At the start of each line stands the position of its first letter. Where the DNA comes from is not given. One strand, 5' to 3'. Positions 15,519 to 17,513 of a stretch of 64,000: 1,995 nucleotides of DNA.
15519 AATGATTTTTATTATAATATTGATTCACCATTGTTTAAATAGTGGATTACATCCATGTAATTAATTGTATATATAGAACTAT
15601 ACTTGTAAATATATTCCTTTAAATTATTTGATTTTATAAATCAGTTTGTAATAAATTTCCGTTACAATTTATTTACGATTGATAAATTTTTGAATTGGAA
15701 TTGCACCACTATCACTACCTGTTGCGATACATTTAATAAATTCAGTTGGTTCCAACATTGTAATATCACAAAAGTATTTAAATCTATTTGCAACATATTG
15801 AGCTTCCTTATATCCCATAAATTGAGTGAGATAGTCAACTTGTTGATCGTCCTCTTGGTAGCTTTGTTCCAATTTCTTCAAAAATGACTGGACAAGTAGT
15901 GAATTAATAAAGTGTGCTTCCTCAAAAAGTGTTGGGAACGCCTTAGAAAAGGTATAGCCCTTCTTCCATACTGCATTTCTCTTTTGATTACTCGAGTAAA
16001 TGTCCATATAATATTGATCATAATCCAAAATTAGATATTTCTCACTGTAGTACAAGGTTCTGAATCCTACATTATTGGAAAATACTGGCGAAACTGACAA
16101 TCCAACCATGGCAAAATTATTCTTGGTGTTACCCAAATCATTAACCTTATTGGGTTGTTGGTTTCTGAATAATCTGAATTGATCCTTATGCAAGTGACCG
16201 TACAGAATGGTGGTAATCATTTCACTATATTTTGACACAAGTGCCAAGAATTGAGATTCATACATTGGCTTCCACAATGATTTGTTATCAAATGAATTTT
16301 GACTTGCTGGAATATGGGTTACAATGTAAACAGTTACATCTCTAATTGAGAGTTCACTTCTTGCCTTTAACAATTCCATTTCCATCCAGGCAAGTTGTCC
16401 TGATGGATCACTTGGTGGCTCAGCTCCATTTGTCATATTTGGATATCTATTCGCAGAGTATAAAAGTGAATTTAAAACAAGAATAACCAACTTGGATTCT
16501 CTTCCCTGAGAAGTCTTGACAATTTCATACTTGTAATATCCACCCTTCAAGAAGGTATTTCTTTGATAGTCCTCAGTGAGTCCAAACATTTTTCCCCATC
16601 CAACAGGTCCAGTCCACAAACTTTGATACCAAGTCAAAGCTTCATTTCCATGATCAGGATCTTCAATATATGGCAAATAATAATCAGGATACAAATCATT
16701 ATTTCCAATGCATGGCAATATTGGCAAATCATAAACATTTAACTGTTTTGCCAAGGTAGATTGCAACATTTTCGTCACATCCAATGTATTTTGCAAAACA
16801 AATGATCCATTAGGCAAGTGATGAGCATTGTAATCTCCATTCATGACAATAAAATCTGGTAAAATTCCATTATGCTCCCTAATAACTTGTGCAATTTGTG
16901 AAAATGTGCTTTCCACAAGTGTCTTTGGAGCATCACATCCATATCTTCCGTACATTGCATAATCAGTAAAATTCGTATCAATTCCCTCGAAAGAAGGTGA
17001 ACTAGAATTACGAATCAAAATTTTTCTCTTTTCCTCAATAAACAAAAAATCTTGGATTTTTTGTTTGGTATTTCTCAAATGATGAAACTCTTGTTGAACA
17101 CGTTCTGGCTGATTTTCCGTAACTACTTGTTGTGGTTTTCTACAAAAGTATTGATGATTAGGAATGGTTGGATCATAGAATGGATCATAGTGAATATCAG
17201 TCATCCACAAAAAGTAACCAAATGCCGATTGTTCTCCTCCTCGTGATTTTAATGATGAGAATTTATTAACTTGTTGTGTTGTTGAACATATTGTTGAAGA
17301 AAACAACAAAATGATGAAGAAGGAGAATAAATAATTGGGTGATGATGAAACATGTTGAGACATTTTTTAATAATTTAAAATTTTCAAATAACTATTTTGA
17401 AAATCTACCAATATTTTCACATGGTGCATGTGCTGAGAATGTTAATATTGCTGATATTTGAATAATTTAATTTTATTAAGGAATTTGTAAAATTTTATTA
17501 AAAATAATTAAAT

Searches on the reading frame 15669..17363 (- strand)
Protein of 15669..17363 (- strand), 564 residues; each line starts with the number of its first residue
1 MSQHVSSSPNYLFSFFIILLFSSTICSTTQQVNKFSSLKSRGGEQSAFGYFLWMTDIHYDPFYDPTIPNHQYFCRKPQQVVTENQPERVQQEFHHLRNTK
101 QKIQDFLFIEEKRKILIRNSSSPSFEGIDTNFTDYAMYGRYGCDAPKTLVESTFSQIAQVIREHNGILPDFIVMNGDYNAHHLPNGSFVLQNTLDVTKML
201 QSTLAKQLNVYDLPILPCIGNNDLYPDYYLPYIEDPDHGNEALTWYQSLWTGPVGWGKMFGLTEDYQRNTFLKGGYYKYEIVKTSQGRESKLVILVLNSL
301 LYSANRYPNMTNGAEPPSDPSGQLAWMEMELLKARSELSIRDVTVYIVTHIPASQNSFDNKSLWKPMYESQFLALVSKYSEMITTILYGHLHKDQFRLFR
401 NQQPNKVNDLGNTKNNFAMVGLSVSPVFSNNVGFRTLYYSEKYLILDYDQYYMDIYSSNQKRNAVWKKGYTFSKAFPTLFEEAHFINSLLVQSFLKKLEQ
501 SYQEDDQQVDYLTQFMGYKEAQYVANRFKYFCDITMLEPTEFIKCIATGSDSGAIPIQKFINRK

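Call 19: find_encoding_contigs(protein=window:15669-17363:-, flank=10000, max_places=3)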
Protein window:15669-17363:- (564 aa): no gene with exactly this product is on record in the collection.

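Call 20: search_protein_families(library=pfam, proteins=[window:15669-17363:-], max_evalue=0.00001)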
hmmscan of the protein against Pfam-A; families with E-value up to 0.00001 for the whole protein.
window:15669-17363:- (564 aa): 0 families

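Call 55: find_homologous_proteins(query=window:15669-17363:-, max_evalue=1e-30)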
Query window:15669-17363:- (564 aa): 8 proteins with E <= 1e-30 among 4426 candidates.
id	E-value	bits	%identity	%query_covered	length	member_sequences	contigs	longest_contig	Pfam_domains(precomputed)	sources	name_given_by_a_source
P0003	0.0e+0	1311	100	100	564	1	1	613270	-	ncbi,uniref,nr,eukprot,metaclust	ncbi:predicted protein [Naegleria gruberi]|uniref:Predicted protein n=1 Tax=Naegleria gruberi TaxID=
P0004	7.8e-148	512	44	95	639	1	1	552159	PF00149.34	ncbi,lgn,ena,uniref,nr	ncbi:hypothetical protein FDP41_008329 [Naegleria fowleri]|uniref:Calcineurin-like phosphoesterase d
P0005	1.5e-95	339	37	96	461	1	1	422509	PF19272.5,PF00149.34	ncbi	ncbi:hypothetical protein ABK040_006829 [Willaertia magna]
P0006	2.7e-68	249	34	89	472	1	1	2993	PF00149.34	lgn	-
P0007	5.7e-67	245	34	89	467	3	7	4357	-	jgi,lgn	jgi:sphingomyelin phosphodiesterase acid-like 3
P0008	1.4e-66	243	32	89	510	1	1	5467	-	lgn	-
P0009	5.8e-49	185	34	66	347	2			PF19272.5,PF00149.34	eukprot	eukprot:GEZU01015729.1.p1 GENE.GEZU01015729.1~~GEZU01015729.1.p1 ORF type:complete len:348 (-),score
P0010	3.1e-32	130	29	60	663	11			PF19272.5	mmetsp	mmetsp:Transcript_8277/g.12364 ORF Transcript_8277/g.12364 Transcript_8277/m.12364 type:complete len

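Call 56: find_encoding_contigs(protein=P0004, flank=10000, max_places=3)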
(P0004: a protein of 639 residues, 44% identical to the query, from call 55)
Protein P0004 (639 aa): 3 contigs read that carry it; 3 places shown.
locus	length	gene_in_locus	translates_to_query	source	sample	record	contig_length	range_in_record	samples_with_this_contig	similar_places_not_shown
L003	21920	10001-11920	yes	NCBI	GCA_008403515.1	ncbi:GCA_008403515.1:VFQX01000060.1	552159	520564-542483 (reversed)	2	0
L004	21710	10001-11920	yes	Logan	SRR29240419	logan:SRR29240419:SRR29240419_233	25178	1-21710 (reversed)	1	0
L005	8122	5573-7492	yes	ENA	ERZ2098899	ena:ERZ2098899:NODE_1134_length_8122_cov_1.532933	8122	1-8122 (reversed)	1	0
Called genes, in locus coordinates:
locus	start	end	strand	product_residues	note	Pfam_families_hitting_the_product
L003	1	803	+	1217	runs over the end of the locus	-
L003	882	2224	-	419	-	-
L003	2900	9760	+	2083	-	PF00385:Chromo, PF00176:SNF2-rel_dom, PF00270:DEAD (weak), PF04851:ResIII, PF00271:Helicase_C, PF23078:HTH_CHD6-9 (weak)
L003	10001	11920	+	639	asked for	PF00149:Metallophos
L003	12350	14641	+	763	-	PF00615:RGS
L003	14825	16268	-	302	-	-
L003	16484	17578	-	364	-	-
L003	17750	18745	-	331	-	-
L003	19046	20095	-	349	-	-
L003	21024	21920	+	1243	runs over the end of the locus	-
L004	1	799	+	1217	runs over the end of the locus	-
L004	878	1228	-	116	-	-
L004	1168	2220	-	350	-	-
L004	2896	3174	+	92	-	-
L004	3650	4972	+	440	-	PF00385:Chromo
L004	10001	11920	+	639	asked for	PF00149:Metallophos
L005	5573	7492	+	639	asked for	PF00149:Metallophos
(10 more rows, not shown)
